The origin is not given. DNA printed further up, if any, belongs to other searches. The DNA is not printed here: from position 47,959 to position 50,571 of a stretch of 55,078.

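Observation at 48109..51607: A two-gene operon pairing an OLD-like ATPase/Toprim protein with a Mrr-nuclease/STAND-like NTPase: a candidate uncharacterised defence system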

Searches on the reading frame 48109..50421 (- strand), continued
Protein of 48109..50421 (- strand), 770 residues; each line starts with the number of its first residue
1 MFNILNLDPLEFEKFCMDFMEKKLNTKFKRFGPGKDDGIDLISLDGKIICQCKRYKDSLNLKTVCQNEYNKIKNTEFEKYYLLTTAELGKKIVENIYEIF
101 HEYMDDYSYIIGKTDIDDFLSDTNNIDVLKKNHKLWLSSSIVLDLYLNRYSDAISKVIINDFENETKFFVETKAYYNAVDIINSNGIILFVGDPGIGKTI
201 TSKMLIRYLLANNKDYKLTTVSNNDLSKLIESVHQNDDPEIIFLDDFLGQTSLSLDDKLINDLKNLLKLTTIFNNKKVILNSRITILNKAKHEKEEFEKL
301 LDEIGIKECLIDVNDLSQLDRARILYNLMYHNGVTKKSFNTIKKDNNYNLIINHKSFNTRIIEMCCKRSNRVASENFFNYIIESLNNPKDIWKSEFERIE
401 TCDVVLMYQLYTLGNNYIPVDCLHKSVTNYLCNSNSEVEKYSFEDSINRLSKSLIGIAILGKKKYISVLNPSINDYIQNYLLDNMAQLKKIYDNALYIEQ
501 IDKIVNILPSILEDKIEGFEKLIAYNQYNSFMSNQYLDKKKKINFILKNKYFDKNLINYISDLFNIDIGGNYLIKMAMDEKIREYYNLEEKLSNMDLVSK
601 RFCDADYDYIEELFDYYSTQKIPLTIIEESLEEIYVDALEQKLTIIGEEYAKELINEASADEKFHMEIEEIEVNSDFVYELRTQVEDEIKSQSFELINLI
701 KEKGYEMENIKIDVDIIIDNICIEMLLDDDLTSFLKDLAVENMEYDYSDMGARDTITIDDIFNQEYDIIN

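Call 12: find_related_loci(query=A1, collection=genome_contigs, flank=6000)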
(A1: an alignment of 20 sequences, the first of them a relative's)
Query A1 (770 aa) in genome_contigs; peptide patterns used: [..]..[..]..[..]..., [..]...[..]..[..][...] (x = any residue, [..] = any of these).
207 stretches matched a pattern; 129 encode a relative of the query (tblastn E <= 1e-3); the best 80 are kept; 79 distinct loci.
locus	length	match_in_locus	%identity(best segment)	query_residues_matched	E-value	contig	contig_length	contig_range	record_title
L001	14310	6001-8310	99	1-770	0e+0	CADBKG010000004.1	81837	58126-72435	MAG: uncultured Erysipelotrichaceae bacterium isolate RUG14047 genome assembly, contig: RUG14047_asm_4, whole genome sho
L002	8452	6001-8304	67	1-768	0e+0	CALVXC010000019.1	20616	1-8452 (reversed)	MAG: uncultured Bacilli bacterium isolate BRZ_GA__bin52 genome assembly, contig: BRZ_GA__NODE_3756_length_20616_cov_8.81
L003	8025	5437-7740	67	1-768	0e+0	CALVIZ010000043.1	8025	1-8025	MAG: uncultured Bacilli bacterium isolate BRZ_PF__bin60 genome assembly, contig: BRZ_PF__NODE_11784_length_8025_cov_6.75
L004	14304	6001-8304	66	1-768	0e+0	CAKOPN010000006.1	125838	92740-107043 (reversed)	MAG: uncultured Bacilli bacterium isolate REFINED_METABAT215_TOP10_CONTIGS_1500_ASSEMBLY_K77_MERGED__Hadza_MoBio_C-REDO_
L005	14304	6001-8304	71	1-768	0e+0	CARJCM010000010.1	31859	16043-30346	MAG TPA_asm: uncultured Bacilli bacterium isolate MGBC164908 genome assembly, contig: MGBC164908.10, whole genome shotgu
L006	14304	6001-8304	71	1-768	0e+0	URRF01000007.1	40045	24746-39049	uncultured Mollicutes bacterium isolate UMGS1266 genome assembly, contig: NODE_160_length_40045_cov_10.484021, whole gen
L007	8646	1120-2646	41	1-503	4e-100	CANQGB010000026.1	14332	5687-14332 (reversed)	MAG: uncultured Bacilli bacterium isolate Lapin-005__bin86 genome assembly, contig: Lapin-005__NODE_5755_length_14332_co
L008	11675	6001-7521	42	1-501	3e-98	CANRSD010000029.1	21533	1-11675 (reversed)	MAG TPA_asm: uncultured Clostridia bacterium isolate SRR15730551_bin.77_metawrap_v1.3_MAG genome assembly, contig: NODE.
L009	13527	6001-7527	37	1-503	1e-96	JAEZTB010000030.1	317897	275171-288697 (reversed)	MAG: Bacillota bacterium isolate OH_PDB_28 k127_639749, whole genome shotgun sequence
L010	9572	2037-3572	41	1-507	1e-95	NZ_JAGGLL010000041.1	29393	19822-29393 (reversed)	Clostridium punense strain DSM 28650 Ga0454145_41, whole genome shotgun sequence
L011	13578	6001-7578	37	1-521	8e-93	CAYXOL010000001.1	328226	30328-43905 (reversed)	MAG TPA_asm: uncultured Clostridium sp. isolate binchicken_co135_7 genome assembly, contig: NODE_46_length_328226_cov_7.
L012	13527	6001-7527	39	1-503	2e-92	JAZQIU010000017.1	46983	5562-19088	MAG: Bacilli bacterium isolate T1900044622_TS20190088.MAGScoT_cleanbin_000040 SGB_905_k141_609929, whole genome shotgun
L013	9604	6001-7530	35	1-503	3e-91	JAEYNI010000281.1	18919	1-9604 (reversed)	MAG: Bacillota bacterium isolate OH_CBB_105 k127_1284477, whole genome shotgun sequence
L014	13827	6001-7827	32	1-596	8e-90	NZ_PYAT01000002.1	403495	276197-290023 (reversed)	Planomicrobium soli strain CGMCC 1.12259 Ga0171580_102, whole genome shotgun sequence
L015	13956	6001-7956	32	1-639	3e-89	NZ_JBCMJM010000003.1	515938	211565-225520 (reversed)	Gottfriedia acidiceleris strain BD-523 BD_523_contig_0000003, whole genome shotgun sequence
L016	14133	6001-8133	33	1-692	4e-89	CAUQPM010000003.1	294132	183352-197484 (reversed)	MAG TPA_asm: uncultured Oscillospiraceae bacterium isolate ERR9968766_bin.1_MetaWRAP_v1.3_MAG genome assembly, contig: E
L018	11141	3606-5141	41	1-504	9e-88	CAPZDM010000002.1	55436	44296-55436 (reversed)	MAG TPA_asm: uncultured Clostridia bacterium isolate MGBC122997 genome assembly, contig: MGBC122997.2, whole genome shot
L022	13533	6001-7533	37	1-504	3e-87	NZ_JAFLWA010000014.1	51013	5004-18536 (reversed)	Enterococcus sp. DIV0660C scaffold1.14, whole genome shotgun sequence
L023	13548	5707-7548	33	2-616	1e-86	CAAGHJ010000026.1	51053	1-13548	MAG TPA_asm: Bacilli bacterium, isolate HGM10819, WGS project CAAGHJ010000000 data, contig: SRS476271_30_k119_135355, wh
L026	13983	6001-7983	31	1-640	5e-86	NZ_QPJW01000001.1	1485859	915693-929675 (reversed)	Fontibacillus phaseoli strain CECT 8333 Ga0244632_101, whole genome shotgun sequence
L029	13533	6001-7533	36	1-504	1e-85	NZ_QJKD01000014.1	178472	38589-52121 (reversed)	Hungatella effluvii strain DSM 24995 Ga0244553_114, whole genome shotgun sequence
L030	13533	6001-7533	36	1-504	7e-85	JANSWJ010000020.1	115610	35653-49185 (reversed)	Blautia schinkii strain DSM 10518 contig_20, whole genome shotgun sequence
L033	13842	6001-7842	32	2-616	2e-84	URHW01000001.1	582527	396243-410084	uncultured Tenericutes bacterium isolate UMGS1021 genome assembly, contig: NODE_1_length_582527_cov_34.471163, whole gen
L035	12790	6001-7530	34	1-503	6e-84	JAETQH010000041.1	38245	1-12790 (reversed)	MAG: Lachnospiraceae bacterium isolate S26_Bin3 scaffold_989, whole genome shotgun sequence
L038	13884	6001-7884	31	1-614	5e-83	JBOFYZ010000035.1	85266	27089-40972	MAG: Lachnospiraceae bacterium isolate WFFMC_MAG_487 k139_3952_flag=0_multi=8.9981_len=85266, whole genome shotgun seque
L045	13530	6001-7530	34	1-503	2e-81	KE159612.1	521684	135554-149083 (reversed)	Lachnospiraceae bacterium M18-1 genomic scaffold acPFy-supercont1.5, whole genome shotgun sequence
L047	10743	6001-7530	35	1-503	3e-81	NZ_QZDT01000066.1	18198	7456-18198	Parablautia muri strain D42-62 Scaffold65_1, whole genome shotgun sequence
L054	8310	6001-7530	36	1-503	3e-80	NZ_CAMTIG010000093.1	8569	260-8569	MAG: uncultured Clostridium sp. isolate ERR5094897_bin.2_metaWRAP_v1.3_MAG ERZ14207110.411, whole genome shotgun sequenc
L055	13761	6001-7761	36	1-566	4e-80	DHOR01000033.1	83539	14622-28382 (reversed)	MAG TPA_asm: Hungatella sp. UBA5385 UBA5385_contig_2205, whole genome shotgun sequence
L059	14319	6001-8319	30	1-764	7e-80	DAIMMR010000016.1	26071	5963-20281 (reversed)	MAG TPA_asm: Clostridium sp. isolate CTOTU40300 NODE_1682_length_26071_cov_8.296164, whole genome shotgun sequence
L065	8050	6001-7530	33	1-503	2e-77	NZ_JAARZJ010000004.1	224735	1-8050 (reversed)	Listeria farberi strain FSL L7-0091 NODE_4_length_224735_cov_32.656237, whole genome shotgun sequence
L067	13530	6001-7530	34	1-503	1e-76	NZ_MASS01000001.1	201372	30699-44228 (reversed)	Desulfosporosinus sp. BG contig00001, whole genome shotgun sequence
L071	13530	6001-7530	31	1-503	2e-74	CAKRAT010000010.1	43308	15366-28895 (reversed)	MAG: uncultured Dorea sp. isolate REFINED_METABAT215_TOP10_CONTIGS_1500_ASSEMBLY_K77_MERGED__Hadza_PheChl_Fiber-Hadza-Ne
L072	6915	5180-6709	31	1-503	4e-74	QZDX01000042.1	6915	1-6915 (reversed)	Bacterium 1XD21-13 strain 1XD21-13 Scaffold42_1, whole genome shotgun sequence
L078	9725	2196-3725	33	1-505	4e-71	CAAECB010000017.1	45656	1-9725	MAG TPA_asm: Clostridia bacterium, isolate HGM13660, WGS project CAAECB010000000 data, contig: ERS396455_74_k85_9658, wh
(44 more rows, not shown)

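Call 15: search_protein_families(library=pfam, proteins=[L005:4040-5926:+, L022:4092-5966:+, L023:8023-9495:+, L033:8317-9789:+, L007:201-1115:+, L010:728-1888:+, L045:4819-5958:+, L045:8374-9453:+, L029:5325-5996:+, L029:8334-10292:+], max_evalue=0.001)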
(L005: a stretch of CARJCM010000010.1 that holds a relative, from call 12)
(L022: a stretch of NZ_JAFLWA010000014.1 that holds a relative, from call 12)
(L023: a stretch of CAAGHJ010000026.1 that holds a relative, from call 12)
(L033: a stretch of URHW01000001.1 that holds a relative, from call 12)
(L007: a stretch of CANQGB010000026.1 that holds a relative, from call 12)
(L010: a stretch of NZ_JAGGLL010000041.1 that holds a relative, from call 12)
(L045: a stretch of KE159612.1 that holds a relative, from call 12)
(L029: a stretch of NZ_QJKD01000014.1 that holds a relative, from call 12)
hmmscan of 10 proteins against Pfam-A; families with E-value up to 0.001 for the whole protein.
L005:4040-5926:+ (628 aa): 10 families
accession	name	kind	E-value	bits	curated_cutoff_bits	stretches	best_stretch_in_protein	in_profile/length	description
PF09848.15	SLFN-g3_helicase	-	3.3e-108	362.6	24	1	266-614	1-353/354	Schlafen group 3, DNA/RNA helicase domain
PF13401.12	AAA_22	-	1.5e-06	29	27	1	265-381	4-121/130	AAA domain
PF04851.21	ResIII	-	5.4e-06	26.9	22.5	0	334-374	119-150/164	Type III restriction enzyme, res subunit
PF13604.12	AAA_30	-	4.4e-05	23.8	27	1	256-401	8-140/191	AAA domain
PF20720.3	nSTAND3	-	5.9e-05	23.3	27.2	1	264-302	15-53/155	Novel STAND NTPase 3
PF13245.12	AAA_19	-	7.4e-05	23.4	25.1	1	263-354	8-104/134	AAA domain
PF00004.35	AAA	-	0.00018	22.4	21.2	0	269-366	1-87/131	ATPase family associated with various cellular activities (AAA)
PF24883.2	NPHP3_N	-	0.00021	21.9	24.8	1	263-309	19-67/164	Nephrocystin 3, N-terminal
PF13191.12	AAA_16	-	0.00076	20.4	32.6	0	253-321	11-81/167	AAA ATPase domain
PF00158.32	Sigma54_activat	-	0.00092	19.4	20.2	0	255-354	12-107/168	Sigma-54 interaction domain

L022:4092-5966:+ (624 aa): 8 families
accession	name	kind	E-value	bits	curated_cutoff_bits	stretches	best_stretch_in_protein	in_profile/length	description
PF13175.12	AAA_15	-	1.4e-45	157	32.1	1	1-391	1-374/374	AAA ATPase domain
PF13304.12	AAA_21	-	1.9e-14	54.9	27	1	24-391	1-303/304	AAA domain, putative AbiEii toxin, Type IV TA system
PF20469.4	OLD-like_TOPRIM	-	2.2e-14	54.2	23.2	1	451-517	2-67/67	Overcoming lysogenization defect protein-like, TOPRIM domain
PF13476.12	AAA_23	-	5.3e-12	47.2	27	1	5-251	1-199/201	AAA domain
PF11398.14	DUF2813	-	6.6e-09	36.1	21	1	1-65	1-65/372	Protein of unknown function (DUF2813)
PF02463.25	SMC_N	-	2.3e-07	30.9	40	1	3-47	2-49/220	RecF/RecN/SMC N terminal domain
PF13555.12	AAA_29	-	0.00089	19.4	27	0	9-43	7-43/61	P-loop containing region of AAA domain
PF13514.12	AAA_27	-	0.00099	19.2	22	0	1-46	1-51/206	AAA domain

L023:8023-9495:+ (490 aa): 3 families
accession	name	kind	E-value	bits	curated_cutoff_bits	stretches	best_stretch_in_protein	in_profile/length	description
PF13175.12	AAA_15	-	2.7e-12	47.4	32.1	2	61-283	146-374/374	AAA ATPase domain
PF20469.4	OLD-like_TOPRIM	-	8.7e-08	33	23.2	1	356-415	1-67/67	Overcoming lysogenization defect protein-like, TOPRIM domain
PF13304.12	AAA_21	-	6.6e-05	23.5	27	1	91-283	99-303/304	AAA domain, putative AbiEii toxin, Type IV TA system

L033:8317-9789:+ (490 aa): 3 families
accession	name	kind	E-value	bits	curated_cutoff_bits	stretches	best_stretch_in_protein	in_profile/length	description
PF13175.12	AAA_15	-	9.2e-14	52.3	32.1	2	69-283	146-374/374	AAA ATPase domain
PF20469.4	OLD-like_TOPRIM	-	4.7e-07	30.7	23.2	1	356-415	1-67/67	Overcoming lysogenization defect protein-like, TOPRIM domain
PF13304.12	AAA_21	-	0.00029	21.4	27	0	36-283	12-303/304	AAA domain, putative AbiEii toxin, Type IV TA system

L007:201-1115:+ (304 aa): 2 families
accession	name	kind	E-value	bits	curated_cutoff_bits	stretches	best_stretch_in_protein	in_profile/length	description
PF24585.1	YunG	-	8.5e-32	110.2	27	1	3-116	2-115/116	YunG protein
PF03167.25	UDG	-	9e-13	48.9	24.3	1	148-288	7-129/141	Uracil DNA glycosylase superfamily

L010:728-1888:+ (386 aa): 0 families

L045:4819-5958:+ (379 aa): 0 families

L045:8374-9453:+ (359 aa): 2 families
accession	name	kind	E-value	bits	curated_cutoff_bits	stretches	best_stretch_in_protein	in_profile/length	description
PF06250.17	YhcG_C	-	7.3e-58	195.3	32.5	1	201-353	2-154/157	YhcG PDDEXK nuclease domain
PF17761.7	DUF1016_N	-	9.4e-37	126.6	32.8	1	26-176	2-137/137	DUF1016 N-terminal domain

L029:5325-5996:+ (223 aa): 1 family
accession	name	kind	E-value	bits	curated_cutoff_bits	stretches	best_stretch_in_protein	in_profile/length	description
PF13707.11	RloB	-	1.9e-30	107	31.5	1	34-216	1-195/195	RloB-like protein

L029:8334-10292:+ (652 aa): 3 families
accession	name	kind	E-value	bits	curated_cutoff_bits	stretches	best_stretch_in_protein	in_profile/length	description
PF13175.12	AAA_15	-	2e-17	64.3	32.1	2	359-405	328-374/374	AAA ATPase domain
PF20469.4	OLD-like_TOPRIM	-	7.6e-10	39.6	23.2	1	458-524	1-67/67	Overcoming lysogenization defect protein-like, TOPRIM domain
PF13304.12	AAA_21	-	1.6e-09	38.7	27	0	362-406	261-304/304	AAA domain, putative AbiEii toxin, Type IV TA system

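Call 19: search_protein_families(library=pfam, proteins=[L008:8333-9583:+, L078:4610-6265:+, L015:1826-3964:+, L015:3949-5631:+, L054:1341-3560:+, L054:3542-5485:+, L059:1495-3786:+, L059:3771-5723:+, L067:2365-4137:+, L067:4144-5907:+], max_evalue=0.0001)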
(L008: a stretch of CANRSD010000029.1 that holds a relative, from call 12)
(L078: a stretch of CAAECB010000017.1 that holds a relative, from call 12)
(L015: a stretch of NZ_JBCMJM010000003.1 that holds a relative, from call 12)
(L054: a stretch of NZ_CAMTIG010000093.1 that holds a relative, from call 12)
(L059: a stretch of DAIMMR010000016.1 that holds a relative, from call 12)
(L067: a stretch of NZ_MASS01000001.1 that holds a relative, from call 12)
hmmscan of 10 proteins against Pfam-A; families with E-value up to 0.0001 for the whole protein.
L008:8333-9583:+ (416 aa): 3 families
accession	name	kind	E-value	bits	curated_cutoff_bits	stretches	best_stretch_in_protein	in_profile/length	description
PF07508.19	Recombinase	-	2.3e-23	82.8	21.1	1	192-311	3-102/102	Recombinase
PF00239.26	Resolvase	-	1.7e-22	80.5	23.3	1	14-165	3-143/145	Resolvase, N terminal domain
PF13408.12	Zn_ribbon_recom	-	4.5e-08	33.8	25.3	1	323-373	1-57/58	Recombinase zinc beta ribbon domain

L078:4610-6265:+ (551 aa): 5 families
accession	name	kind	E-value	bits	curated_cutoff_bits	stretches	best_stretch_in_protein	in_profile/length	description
PF00004.35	AAA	-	6.3e-20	72.4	21.2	1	318-442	1-123/131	ATPase family associated with various cellular activities (AAA)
PF17866.7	AAA_lid_6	-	3e-12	46.9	24.3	1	476-529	4-60/60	AAA lid domain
PF05496.18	RuvB_N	-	1.6e-06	28.4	27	1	282-417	5-115/159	Holliday junction DNA helicase RuvB P-loop domain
PF07728.20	AAA_5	-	2.9e-06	27.8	22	0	317-394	1-82/139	AAA domain (dynein-related subfamily)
PF13401.12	AAA_22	-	3e-06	28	27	0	317-430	7-128/130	AAA domain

L015:1826-3964:+ (712 aa): 7 families
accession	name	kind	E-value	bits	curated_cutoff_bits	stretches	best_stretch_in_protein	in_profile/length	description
PF13175.12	AAA_15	-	1.1e-42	147.4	32.1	1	1-382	1-373/374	AAA ATPase domain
PF13304.12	AAA_21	-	5.1e-22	79.7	27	1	26-382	1-302/304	AAA domain, putative AbiEii toxin, Type IV TA system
PF20469.4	OLD-like_TOPRIM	-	2.5e-15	57.2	23.2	1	451-521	1-67/67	Overcoming lysogenization defect protein-like, TOPRIM domain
PF13476.12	AAA_23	-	1.3e-10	42.6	27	1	6-244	2-195/201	AAA domain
PF02463.25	SMC_N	-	6.8e-10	39.2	40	1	2-385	1-204/220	RecF/RecN/SMC N terminal domain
PF11398.14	DUF2813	-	4.1e-06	26.8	21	0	1-92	1-89/372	Protein of unknown function (DUF2813)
PF13555.12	AAA_29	-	8.7e-06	25.8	27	1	4-57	2-55/61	P-loop containing region of AAA domain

L015:3949-5631:+ (560 aa): 5 families
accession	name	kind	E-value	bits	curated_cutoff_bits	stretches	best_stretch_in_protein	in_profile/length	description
PF00580.27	UvrD-helicase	-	7.1e-43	147.7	23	1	18-274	12-267/271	UvrD/REP helicase N-terminal domain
PF13245.12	AAA_19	-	7.5e-17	62.2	25.1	1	22-262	14-133/134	AAA domain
PF13361.12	UvrD_C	-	1.7e-13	51.2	25.6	1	384-530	217-346/350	UvrD-like helicase C-terminal domain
PF01443.25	Viral_helicase1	-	2.6e-07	31.1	21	0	455-529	166-226/228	Viral superfamily 1 RNA helicase core domain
PF13538.12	UvrD_C_2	-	2e-05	24.8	27.4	0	475-529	6-51/52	UvrD-like helicase C-terminal domain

L054:1341-3560:+ (739 aa): 5 families
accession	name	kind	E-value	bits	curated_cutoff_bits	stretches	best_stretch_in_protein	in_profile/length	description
PF13175.12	AAA_15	-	2.1e-59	202.5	32.1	1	5-409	2-374/374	AAA ATPase domain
PF20469.4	OLD-like_TOPRIM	-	8.2e-14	52.3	23.2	1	466-537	1-67/67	Overcoming lysogenization defect protein-like, TOPRIM domain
PF11398.14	DUF2813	-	1.9e-11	44.4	21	1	6-70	3-66/372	Protein of unknown function (DUF2813)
PF13304.12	AAA_21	-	3.1e-08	34.5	27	1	355-410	260-304/304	AAA domain, putative AbiEii toxin, Type IV TA system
PF02463.25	SMC_N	-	1.5e-05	25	40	1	6-55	2-53/220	RecF/RecN/SMC N terminal domain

L054:3542-5485:+ (647 aa): 6 families
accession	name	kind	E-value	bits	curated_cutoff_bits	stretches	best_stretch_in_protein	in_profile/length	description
PF00580.27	UvrD-helicase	-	2.6e-19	70.4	23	2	11-96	6-98/271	UvrD/REP helicase N-terminal domain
PF13245.12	AAA_19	-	1.1e-17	64.9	25.1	1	17-212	8-133/134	AAA domain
PF01443.25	Viral_helicase1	-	3.3e-08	34.1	21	0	25-55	3-32/228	Viral superfamily 1 RNA helicase core domain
PF13538.12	UvrD_C_2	-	6.3e-05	23.2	27.4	0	543-560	4-21/52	UvrD-like helicase C-terminal domain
PF13604.12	AAA_30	-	8.9e-05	22.7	27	0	17-192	13-114/191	AAA domain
PF20720.3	nSTAND3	-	9.9e-05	22.5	27.2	1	12-105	9-97/155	Novel STAND NTPase 3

L059:1495-3786:+ (763 aa): 6 families
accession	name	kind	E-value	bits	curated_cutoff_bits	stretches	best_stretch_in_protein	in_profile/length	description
PF13175.12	AAA_15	-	1.8e-39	136.9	32.1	1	35-448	2-374/374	AAA ATPase domain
PF20469.4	OLD-like_TOPRIM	-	9.2e-17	61.8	23.2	1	510-574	2-67/67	Overcoming lysogenization defect protein-like, TOPRIM domain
PF13304.12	AAA_21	-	1.2e-11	45.6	27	1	404-448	260-303/304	AAA domain, putative AbiEii toxin, Type IV TA system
PF02463.25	SMC_N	-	4.4e-06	26.7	40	1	35-84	1-52/220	RecF/RecN/SMC N terminal domain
PF11398.14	DUF2813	-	3.8e-05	23.7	21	0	405-474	286-352/372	Protein of unknown function (DUF2813)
PF13476.12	AAA_23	-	6.5e-05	24.1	27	1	38-330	1-195/201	AAA domain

L059:3771-5723:+ (650 aa): 4 families
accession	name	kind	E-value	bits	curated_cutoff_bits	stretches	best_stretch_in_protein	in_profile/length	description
PF00580.27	UvrD-helicase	-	9.8e-25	88.2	23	1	8-216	13-254/271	UvrD/REP helicase N-terminal domain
PF13245.12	AAA_19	-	1.6e-18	67.6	25.1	1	5-216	8-132/134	AAA domain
PF13604.12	AAA_30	-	2e-09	37.9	27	0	9-72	19-77/191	AAA domain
PF01443.25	Viral_helicase1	-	1.1e-07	32.3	21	0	13-72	3-51/228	Viral superfamily 1 RNA helicase core domain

L067:2365-4137:+ (590 aa): 6 families
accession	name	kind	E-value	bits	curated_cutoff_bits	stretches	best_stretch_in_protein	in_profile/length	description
PF13175.12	AAA_15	-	1.1e-24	88.2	32.1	2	10-138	1-131/374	AAA ATPase domain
PF13304.12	AAA_21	-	9.9e-18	65.7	27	1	34-323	1-303/304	AAA domain, putative AbiEii toxin, Type IV TA system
PF20469.4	OLD-like_TOPRIM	-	5.4e-14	52.9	23.2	1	367-431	2-67/67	Overcoming lysogenization defect protein-like, TOPRIM domain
PF13476.12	AAA_23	-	9.6e-12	46.4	27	1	14-211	1-187/201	AAA domain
PF02463.25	SMC_N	-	1.7e-11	44.4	40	1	12-326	2-205/220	RecF/RecN/SMC N terminal domain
PF11398.14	DUF2813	-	5.2e-08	33.1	21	1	10-128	1-117/372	Protein of unknown function (DUF2813)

L067:4144-5907:+ (587 aa): 4 families
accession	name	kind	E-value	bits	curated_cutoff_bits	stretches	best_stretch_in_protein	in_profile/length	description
PF00580.27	UvrD-helicase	-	4.1e-31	109.1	23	1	14-263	10-265/271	UvrD/REP helicase N-terminal domain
PF13245.12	AAA_19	-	3.5e-11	43.9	25.1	1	14-254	8-134/134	AAA domain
PF13361.12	UvrD_C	-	1.3e-09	38.4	25.6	1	510-576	266-345/350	UvrD-like helicase C-terminal domain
PF13538.12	UvrD_C_2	-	1.3e-09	38.2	27.4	1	532-575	2-50/52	UvrD-like helicase C-terminal domain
